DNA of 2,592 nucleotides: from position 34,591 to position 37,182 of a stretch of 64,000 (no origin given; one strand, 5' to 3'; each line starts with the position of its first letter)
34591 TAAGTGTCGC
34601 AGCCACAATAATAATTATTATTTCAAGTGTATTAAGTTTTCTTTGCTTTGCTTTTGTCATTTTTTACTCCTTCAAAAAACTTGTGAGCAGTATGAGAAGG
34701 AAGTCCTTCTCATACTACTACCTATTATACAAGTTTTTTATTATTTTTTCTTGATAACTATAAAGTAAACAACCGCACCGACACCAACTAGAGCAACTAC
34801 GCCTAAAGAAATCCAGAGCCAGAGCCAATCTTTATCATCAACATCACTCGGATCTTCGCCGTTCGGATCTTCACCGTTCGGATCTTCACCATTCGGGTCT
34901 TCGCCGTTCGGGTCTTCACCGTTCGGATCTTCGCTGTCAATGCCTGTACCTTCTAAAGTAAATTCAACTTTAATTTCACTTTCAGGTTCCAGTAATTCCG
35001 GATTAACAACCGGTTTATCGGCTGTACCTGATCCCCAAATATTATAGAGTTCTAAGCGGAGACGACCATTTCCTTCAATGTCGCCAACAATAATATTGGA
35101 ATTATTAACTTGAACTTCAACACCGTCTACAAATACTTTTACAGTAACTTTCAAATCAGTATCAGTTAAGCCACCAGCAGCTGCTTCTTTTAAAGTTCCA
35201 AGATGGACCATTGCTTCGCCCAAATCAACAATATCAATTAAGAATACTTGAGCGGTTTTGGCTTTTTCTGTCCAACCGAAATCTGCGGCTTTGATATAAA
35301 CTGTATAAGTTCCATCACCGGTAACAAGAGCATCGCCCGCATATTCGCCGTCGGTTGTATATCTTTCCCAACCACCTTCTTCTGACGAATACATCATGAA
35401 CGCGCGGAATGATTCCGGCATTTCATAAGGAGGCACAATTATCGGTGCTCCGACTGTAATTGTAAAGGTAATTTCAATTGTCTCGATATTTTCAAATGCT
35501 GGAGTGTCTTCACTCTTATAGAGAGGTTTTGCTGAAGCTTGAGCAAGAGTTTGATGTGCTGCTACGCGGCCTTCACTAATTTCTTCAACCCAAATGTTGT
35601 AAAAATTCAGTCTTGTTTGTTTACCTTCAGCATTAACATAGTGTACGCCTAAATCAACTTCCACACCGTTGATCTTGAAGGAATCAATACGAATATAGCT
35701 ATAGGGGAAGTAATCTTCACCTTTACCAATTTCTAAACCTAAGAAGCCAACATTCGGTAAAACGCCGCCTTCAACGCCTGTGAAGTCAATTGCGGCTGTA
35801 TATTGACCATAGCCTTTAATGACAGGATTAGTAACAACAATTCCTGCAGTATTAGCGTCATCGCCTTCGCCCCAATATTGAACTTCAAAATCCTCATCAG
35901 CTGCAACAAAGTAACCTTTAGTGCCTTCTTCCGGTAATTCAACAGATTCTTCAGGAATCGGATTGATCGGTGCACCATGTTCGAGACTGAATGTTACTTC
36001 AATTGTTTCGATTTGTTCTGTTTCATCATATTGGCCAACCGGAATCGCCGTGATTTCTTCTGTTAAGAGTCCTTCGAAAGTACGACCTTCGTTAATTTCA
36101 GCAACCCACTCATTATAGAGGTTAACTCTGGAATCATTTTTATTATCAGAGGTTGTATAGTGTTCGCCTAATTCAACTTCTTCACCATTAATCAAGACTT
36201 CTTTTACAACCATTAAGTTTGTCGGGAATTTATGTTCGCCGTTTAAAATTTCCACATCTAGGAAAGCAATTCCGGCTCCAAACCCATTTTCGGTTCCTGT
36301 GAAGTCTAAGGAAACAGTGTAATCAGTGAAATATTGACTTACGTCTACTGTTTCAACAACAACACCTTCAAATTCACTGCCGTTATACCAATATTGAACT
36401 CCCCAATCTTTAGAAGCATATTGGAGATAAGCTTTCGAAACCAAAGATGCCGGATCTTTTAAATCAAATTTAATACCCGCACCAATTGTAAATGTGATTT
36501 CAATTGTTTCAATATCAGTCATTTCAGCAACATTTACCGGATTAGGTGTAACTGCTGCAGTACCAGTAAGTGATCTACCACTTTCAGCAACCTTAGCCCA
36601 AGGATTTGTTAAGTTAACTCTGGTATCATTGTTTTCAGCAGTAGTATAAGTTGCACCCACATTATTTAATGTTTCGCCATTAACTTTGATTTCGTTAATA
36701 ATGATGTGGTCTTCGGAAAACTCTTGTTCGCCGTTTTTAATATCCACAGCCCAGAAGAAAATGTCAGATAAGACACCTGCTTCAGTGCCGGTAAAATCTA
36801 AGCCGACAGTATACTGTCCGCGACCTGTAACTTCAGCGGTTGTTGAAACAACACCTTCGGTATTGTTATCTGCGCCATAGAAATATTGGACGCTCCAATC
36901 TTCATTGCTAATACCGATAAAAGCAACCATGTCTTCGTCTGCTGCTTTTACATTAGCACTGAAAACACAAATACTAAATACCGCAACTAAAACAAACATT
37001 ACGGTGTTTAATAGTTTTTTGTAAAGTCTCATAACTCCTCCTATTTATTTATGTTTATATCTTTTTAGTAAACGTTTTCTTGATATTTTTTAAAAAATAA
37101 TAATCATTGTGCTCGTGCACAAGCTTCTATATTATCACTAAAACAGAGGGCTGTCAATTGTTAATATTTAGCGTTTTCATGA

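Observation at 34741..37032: Unassigned ~165-aa module: four copies in a TM-anchored surface protein, one copy on the secreted GH5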

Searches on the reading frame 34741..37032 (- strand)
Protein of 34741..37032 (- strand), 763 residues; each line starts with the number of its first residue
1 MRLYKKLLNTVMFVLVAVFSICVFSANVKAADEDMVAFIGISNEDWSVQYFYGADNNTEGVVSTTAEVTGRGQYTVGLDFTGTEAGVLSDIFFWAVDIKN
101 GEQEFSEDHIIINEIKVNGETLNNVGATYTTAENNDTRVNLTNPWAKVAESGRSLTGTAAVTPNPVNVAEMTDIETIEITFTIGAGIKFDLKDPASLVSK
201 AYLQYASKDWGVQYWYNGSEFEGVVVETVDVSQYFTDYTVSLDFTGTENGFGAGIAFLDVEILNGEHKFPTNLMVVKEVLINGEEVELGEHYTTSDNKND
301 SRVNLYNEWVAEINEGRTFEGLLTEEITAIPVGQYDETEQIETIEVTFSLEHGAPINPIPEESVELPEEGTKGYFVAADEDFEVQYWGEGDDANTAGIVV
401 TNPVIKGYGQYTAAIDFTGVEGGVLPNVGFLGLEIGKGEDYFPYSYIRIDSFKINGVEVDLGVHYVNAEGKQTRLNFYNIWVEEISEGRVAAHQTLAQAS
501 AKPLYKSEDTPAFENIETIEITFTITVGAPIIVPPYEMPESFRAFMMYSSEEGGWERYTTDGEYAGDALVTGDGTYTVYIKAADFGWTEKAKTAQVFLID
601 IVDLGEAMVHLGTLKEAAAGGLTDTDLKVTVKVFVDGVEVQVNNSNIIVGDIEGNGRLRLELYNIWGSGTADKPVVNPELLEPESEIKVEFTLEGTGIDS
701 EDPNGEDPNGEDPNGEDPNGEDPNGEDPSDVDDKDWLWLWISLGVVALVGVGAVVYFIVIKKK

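Call 3: search_protein_families(library=pfam, proteins=[window:34741-37032:-], max_evalue=1)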
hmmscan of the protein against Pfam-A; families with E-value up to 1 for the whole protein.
window:34741-37032:- (763 aa): 1 family
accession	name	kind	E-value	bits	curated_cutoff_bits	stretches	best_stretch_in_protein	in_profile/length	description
PF20088.4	DUF6480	-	0.22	11.9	25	1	703-760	20-77/78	Family of unknown function (DUF6480)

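Call 4: search_protein_families(library=ncbifam, proteins=[window:34741-37032:-], max_evalue=1)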
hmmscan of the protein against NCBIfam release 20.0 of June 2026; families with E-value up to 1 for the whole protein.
window:34741-37032:- (763 aa): 1 family
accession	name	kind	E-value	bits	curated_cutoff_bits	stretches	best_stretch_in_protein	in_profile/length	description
NF053845.1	CoaP_CTERM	equivalog_domain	0.66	9.7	35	0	739-756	11-28/35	choice-of-anchor protein CoaP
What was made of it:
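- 34741..37032 (-): Gene for the 763-aa four-module surface protein. It is the first gene of the operon. No Pfam or NCBIfam match in calls 3 and 4.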

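Call 28: find_related_loci(query=window:34741-37032:-, collection=genome_contigs, flank=10000)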
Query window:34741-37032:- (763 aa) in genome_contigs; peptide patterns used: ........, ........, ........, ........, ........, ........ (x = any residue, [..] = any of these).
21 stretches matched a pattern; 3 encode a relative of the query (tblastn E <= 1e-3); 3 distinct loci.
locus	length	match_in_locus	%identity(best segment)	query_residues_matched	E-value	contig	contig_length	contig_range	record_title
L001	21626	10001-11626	48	5-700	1e-145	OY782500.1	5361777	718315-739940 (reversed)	MAG: Vallitaleaceae bacterium isolate 08788439-a597-456a-b4e9-0d8f61821b33 genome assembly, chromosome: 1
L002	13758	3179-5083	29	3-706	2e-63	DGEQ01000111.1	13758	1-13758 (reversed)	MAG TPA_asm: Hungateiclostridiaceae bacterium UBA3922 UBA3922_contig_4771, whole genome shotgun sequence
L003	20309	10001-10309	28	118-219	1e-4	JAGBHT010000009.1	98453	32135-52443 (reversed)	MAG: Ruminiclostridium sp. isolate RGIG9130 Water_deer_Rectum.Co__c397748, whole genome shotgun sequence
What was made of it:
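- Tried and rejected: The genome_contigs scan found only three loci and not the source genome (call 28).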

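Call 32: search_protein_families(library=pfam, proteins=[L001:11946-13394:+, L001:13407-14333:+, L001:14314-16095:+, L001:16153-16806:+, L001:17571-19472:-, L001:19577-21601:-, L002:5351-6940:+, L002:7957-10041:+, L002:10487-11113:+, L002:2017-3090:+], max_evalue=0.0001)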
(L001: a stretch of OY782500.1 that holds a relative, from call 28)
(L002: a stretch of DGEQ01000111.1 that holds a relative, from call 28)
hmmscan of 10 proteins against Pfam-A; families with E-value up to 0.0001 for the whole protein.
L001:11946-13394:+ (482 aa): 1 family
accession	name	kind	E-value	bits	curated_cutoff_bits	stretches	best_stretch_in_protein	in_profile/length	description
PF00528.27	BPD_transp_1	-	2.4e-13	50.7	26.4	1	272-477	6-183/184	Binding-protein-dependent transport system inner membrane component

L001:13407-14333:+ (308 aa): 1 family
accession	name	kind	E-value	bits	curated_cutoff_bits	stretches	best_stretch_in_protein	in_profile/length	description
PF00528.27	BPD_transp_1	-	1.7e-10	41.4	26.4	1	105-274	4-183/184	Binding-protein-dependent transport system inner membrane component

L001:14314-16095:+ (593 aa): 0 families

L001:16153-16806:+ (217 aa): 1 family
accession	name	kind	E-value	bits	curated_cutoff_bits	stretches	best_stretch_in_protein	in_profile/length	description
PF04854.19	DUF624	-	1.5e-17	64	24.2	1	37-109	1-77/77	Protein of unknown function, DUF624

L001:17571-19472:- (633 aa): 1 family
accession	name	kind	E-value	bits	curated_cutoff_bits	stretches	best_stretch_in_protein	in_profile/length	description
PF00150.24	Cellulase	-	2.7e-46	158.7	23.5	1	112-403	9-268/272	Cellulase (glycosyl hydrolase family 5)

L001:19577-21601:- (674 aa): 3 families
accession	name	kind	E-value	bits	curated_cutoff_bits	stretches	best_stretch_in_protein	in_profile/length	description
PF01915.27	Glyco_hydro_3_C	-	1e-51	176.2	31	1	319-560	1-200/200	Glycosyl hydrolase family 3 C-terminal domain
PF00933.27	Glyco_hydro_3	-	1.5e-39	136.7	27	1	58-278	83-315/316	Glycosyl hydrolase family 3 N terminal domain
PF14310.12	Fn3-like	-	8.7e-18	64.7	25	1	593-663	1-71/71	Fibronectin type III-like domain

L002:5351-6940:+ (529 aa): 1 family
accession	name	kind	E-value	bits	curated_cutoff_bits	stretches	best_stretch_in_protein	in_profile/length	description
PF00528.27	BPD_transp_1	-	1.3e-16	61.3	26.4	1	322-520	8-179/184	Binding-protein-dependent transport system inner membrane component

L002:7957-10041:+ (694 aa): 0 families

L002:10487-11113:+ (208 aa): 1 family
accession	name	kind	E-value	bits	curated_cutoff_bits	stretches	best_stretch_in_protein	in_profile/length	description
PF04854.19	DUF624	-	1.7e-13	51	24.2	1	21-93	1-77/77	Protein of unknown function, DUF624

L002:2017-3090:+ (357 aa): 5 families
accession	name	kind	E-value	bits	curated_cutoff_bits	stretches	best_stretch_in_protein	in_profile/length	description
PF13377.12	Peripla_BP_3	-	3.7e-27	95.9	26.5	1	191-353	2-167/167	Periplasmic binding protein-like domain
PF00532.27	Peripla_BP_1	-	2.1e-18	67.2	22.2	1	86-336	4-263/281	Periplasmic binding proteins and sugar binding domain of LacI family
PF00356.27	LacI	-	1e-13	51.2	27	1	27-72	1-46/46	Bacterial regulatory proteins, lacI family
PF13407.12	Peripla_BP_4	-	4e-06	27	35.1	1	89-299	4-220/258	Periplasmic binding protein domain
PF01381.28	HTH_3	-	5.7e-05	23.5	23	0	27-68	11-49/55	Helix-turn-helix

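Call 41: list_cluster_members(proteins=[window:34741-37032:-, window:28139-29887:-, window:30611-32320:-, P0004, P0058])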
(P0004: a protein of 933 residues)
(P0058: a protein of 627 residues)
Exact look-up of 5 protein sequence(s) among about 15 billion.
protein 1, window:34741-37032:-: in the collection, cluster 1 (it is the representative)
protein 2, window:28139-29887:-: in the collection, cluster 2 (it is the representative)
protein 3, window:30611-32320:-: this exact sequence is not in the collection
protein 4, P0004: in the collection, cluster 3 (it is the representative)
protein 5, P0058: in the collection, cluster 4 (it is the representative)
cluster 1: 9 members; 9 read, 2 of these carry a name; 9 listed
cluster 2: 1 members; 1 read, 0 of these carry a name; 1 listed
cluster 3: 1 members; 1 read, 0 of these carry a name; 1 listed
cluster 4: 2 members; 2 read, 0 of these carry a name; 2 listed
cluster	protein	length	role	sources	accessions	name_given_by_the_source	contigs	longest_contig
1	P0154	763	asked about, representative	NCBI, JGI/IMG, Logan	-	-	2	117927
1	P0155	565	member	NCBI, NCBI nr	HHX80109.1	MAG TPA: hypothetical protein GX692_03485, partial [Acholeplasmataceae bacterium] | hypothetical protein [Acholeplasmataceae bacterium]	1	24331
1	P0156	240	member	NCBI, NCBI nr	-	-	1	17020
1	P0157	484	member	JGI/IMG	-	hypothetical protein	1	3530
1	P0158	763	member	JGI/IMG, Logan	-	-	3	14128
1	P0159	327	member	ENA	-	-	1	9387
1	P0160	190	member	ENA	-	-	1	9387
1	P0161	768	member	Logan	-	-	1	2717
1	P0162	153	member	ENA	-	-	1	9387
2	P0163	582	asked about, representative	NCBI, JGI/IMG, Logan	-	-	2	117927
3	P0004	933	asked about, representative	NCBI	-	-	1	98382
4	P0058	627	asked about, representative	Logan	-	-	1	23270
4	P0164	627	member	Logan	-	-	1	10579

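Call 66: search_protein_families(library=pfam, proteins=[L003:9533-10726:+], max_evalue=0.0001)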
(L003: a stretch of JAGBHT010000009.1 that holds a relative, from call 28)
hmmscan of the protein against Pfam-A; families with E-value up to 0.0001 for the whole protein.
L003:9533-10726:+ (397 aa): 0 families

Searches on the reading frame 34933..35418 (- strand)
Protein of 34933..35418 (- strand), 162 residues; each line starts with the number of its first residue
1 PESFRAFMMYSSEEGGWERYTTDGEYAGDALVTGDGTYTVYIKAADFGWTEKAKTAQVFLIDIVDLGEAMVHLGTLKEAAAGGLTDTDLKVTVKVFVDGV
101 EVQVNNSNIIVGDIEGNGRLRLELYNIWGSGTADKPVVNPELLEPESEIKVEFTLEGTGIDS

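Call 88: predict_structure(alignment_id=A6)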
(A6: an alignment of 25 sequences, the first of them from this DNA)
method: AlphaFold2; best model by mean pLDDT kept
length: 162 residues; sequences in the alignment: 25
mean_pLDDT: 96.1   pTM: 0.91
mean pLDDT of the five models: 96.1, 95.8, 95.6, 95.6, 95.0
residues with pLDDT >= 90: 150; 70-90: 11; 50-70: 1; < 50: 0
segments of 3 or more residues with pLDDT < 50: none
pLDDT, mean of each block of 10 residues (from residue 1): 95 93 90 98 96 96 98 97 96 99 98 96 96 97 98 97 73
secondary structure, 60 per line:
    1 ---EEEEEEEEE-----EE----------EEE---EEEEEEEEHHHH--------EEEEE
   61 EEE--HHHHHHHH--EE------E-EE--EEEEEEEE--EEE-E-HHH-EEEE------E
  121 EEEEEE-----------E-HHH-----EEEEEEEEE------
elements in order: E4-12 E30-32 E36-43 H44-47 E56-63 H66-73 E90-97 E100-102 E110-113 E120-126 E148-156
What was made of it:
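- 34942..35418 (-): Module M4 (aa 539-697), the conserved divergent 'C-terminal' subtype. AF2 pLDDT 96.1 with the same strand order (call 88).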

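Call 90: fold_search(model_id=the predicted structure, library=pdb)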
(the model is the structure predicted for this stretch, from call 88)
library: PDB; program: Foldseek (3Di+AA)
matches with E <= 10: 832; with E <= 0.001: 0
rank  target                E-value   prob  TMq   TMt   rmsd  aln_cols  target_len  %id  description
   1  2bjs                  2.8e-01  0.04  0.14  0.09  14.0       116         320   14  Isopenicillin N synthase C-terminal truncation mutant (released 2006-03-09)
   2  4dt4                  2.9e-01  0.04  0.15  0.15  16.5       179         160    7  Crystal structure of the PPIase-chaperone SlpA with the chaperone binding site occupied by the linker of the purificatio (released 2012-07-04)
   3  1r19_A                3.1e-01  0.06  0.20  0.13  16.8       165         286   10  Crystal Structure Analysis of S.epidermidis adhesin SdrG binding to Fibrinogen (Apo structure) (released 2003-10-28)
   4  8bpe_A                3.3e-01  0.04  0.17  0.14  20.5       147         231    9  8:1 binding of FcMR on IgM pentameric core (released 2023-04-12)
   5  4uzg                  3.7e-01  0.12  0.26  0.17   8.0       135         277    9  Crystal structure of group B streptococcus pilus 2b backbone protein SAK_1440 (released 2015-05-13)
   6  8wgg                  4.0e-01  0.08  0.22  0.11  14.8       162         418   14  Crystal structure of basal pilin PilB from Streptococcus sanguinis (released 2025-03-26)
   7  2kr7_MODEL_1_A        4.0e-01  0.05  0.16  0.17  20.5       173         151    9  solution structure of Helicobacter pylori SlyD (released 2010-12-15)
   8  5ec1_B                4.0e-01  0.04  0.16  0.14  19.3       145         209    7  KcsA with V76ester mutation (released 2016-04-20)
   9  1i8m_A                4.0e-01  0.04  0.17  0.14  19.4       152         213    7  CRYSTAL STRUCTURE OF A RECOMBINANT ANTI-SINGLE-STRANDED DNA ANTIBODY FRAGMENT COMPLEXED WITH DT5 (released 2001-12-07)
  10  1dqd_L                4.0e-01  0.04  0.16  0.14  19.3       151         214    9  CRYSTAL STRUCTURE OF FAB HGR-2 F6, A COMPETITIVE ANTAGONIST OF THE GLUCAGON RECEPTOR (released 2000-05-10)
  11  8bbc                  4.0e-01  0.04  0.14  0.09  13.8       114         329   14  IPNS H270A variant in complex with Fe and ACV under anaerobic conditions (released 2023-10-25)
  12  8fpo_B                4.2e-01  0.09  0.20  0.09   8.0       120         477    7  PCSK9 in complex with an inhibitor (released 2024-10-16)
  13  2ral_A                4.2e-01  0.07  0.22  0.13  16.5       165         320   12  Crystal Structure Analysis of double cysteine mutant of S.epidermidis adhesin SdrG: Evidence for the Dock,Lock and Lat (released 2007-11-06)
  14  5b6f_C                4.2e-01  0.04  0.17  0.14  19.5       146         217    7  Crystal structure of the Fab fragment of an anti-Leukotriene C4 monoclonal antibody complexed with LTC4 (released 2017-05-31)
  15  8be1_B                4.2e-01  0.04  0.17  0.14  19.7       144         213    6  SARS-CoV-2 RBD in complex with a Fab fragment of a neutralising antibody mRBD2 (released 2023-01-25)
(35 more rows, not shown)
